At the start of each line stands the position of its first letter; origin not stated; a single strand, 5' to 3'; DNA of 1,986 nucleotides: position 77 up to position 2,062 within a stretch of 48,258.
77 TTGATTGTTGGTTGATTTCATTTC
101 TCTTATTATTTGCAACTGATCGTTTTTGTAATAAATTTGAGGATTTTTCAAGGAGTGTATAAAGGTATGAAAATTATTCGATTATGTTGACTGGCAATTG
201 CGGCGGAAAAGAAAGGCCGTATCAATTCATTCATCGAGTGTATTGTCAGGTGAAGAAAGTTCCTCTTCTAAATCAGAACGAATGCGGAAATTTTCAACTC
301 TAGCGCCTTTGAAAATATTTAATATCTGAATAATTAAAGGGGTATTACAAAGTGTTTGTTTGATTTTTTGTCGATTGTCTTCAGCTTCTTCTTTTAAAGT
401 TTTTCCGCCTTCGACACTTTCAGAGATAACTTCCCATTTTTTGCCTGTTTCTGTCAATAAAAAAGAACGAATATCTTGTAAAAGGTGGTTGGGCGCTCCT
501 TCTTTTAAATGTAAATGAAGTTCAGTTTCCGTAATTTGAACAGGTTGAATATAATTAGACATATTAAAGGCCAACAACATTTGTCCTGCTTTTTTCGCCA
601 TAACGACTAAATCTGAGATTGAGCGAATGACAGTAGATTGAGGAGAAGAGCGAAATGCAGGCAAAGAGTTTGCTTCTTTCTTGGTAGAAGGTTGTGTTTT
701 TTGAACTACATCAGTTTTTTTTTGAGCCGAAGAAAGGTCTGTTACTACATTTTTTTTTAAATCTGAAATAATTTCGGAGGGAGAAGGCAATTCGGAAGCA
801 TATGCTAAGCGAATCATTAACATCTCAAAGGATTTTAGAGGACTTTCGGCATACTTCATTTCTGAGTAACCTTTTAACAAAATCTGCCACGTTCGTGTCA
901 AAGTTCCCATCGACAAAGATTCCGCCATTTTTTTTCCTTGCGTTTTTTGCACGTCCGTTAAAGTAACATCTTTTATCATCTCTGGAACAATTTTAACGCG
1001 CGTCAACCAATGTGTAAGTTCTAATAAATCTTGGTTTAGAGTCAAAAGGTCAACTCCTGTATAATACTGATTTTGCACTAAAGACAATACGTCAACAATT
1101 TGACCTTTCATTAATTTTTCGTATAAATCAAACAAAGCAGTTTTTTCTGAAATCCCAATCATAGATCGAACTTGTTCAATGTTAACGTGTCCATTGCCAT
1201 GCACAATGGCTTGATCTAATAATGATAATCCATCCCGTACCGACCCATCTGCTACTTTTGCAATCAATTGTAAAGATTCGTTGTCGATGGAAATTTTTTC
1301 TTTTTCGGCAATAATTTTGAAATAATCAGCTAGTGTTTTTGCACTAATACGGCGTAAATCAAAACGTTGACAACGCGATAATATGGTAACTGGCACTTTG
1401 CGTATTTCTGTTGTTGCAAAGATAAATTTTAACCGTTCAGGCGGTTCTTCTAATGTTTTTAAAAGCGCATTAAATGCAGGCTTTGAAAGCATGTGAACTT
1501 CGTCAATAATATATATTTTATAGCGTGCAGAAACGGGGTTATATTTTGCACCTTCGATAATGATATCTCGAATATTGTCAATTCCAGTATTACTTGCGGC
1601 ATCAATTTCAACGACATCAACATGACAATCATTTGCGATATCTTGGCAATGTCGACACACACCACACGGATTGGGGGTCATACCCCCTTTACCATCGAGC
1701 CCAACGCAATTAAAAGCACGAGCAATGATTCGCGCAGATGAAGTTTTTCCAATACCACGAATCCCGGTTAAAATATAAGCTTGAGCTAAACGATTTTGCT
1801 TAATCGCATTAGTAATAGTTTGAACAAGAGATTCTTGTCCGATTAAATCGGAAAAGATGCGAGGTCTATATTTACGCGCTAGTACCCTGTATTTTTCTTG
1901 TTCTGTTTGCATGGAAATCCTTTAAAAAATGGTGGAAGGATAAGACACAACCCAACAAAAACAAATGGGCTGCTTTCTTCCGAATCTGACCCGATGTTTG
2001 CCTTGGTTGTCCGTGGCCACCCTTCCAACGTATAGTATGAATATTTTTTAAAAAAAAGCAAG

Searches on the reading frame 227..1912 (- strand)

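Call 40: search_protein_families(library=ncbifam, proteins=[window:227-1912:-], max_evalue=0.00001)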
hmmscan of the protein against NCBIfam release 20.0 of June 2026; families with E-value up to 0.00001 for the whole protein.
window:227-1912:- (561 aa): 77 families (the best 25 are shown)
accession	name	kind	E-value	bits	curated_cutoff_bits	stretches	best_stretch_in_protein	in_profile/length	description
NF006585.0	PRK09111.1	equivalog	6.7e-216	718.6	604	2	3-412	22-430/616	DNA polymerase III subunit gamma/tau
NF004046.1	PRK05563.1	equivalog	2.2e-129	432.9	400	1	8-414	2-407/567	DNA polymerase III subunit gamma/tau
TIGR02397.1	dnaX_nterm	equivalog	3.3e-128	427.9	250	1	8-369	1-354/355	DNA polymerase III subunit gamma/tau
NF011526.0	PRK14965.1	equivalog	2e-127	426.5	670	1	7-415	2-401/578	DNA polymerase III subunits gamma and tau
NF005942.0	PRK07994.1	equivalog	1.8e-126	423.8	613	1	8-426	3-414/655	DNA polymerase III subunit gamma/tau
NF011525.0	PRK14964.1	equivalog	1.7e-125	419.6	554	1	11-542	3-487/493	DNA polymerase III subunits gamma and tau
NF011510.0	PRK14948.1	equivalog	2.3e-116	390.1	593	1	6-416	3-406/640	DNA polymerase III subunit gamma/tau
NF005171.0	PRK06645.1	equivalog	1.5e-114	383.3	614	1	4-510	6-480/509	DNA polymerase III subunits gamma and tau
NF011512.0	PRK14950.1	equivalog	3.6e-113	379.8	593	1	9-427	4-417/585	DNA polymerase III subunits gamma and tau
NF006429.0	PRK08691.1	equivalog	7.5e-107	358.7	969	1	8-418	3-406/709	DNA polymerase III subunits gamma and tau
NF004962.0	PRK06305.1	equivalog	7.7e-107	358.3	559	1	6-438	2-414/465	DNA polymerase III subunits gamma and tau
NF005173.0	PRK06647.1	equivalog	1.1e-106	357.9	623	1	7-419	2-404/568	DNA polymerase III subunits gamma and tau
NF008975.0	PRK12323.1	equivalog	1.9e-105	354.2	875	1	8-421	3-412/709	DNA polymerase III subunit gamma/tau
NF011514.0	PRK14953.1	equivalog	1.8e-104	350.3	536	1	8-410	3-368/488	DNA polymerase III subunits gamma and tau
NF011522.0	PRK14961.1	equivalog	3.3e-104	348.6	562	1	7-369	2-357/363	DNA polymerase III subunits gamma and tau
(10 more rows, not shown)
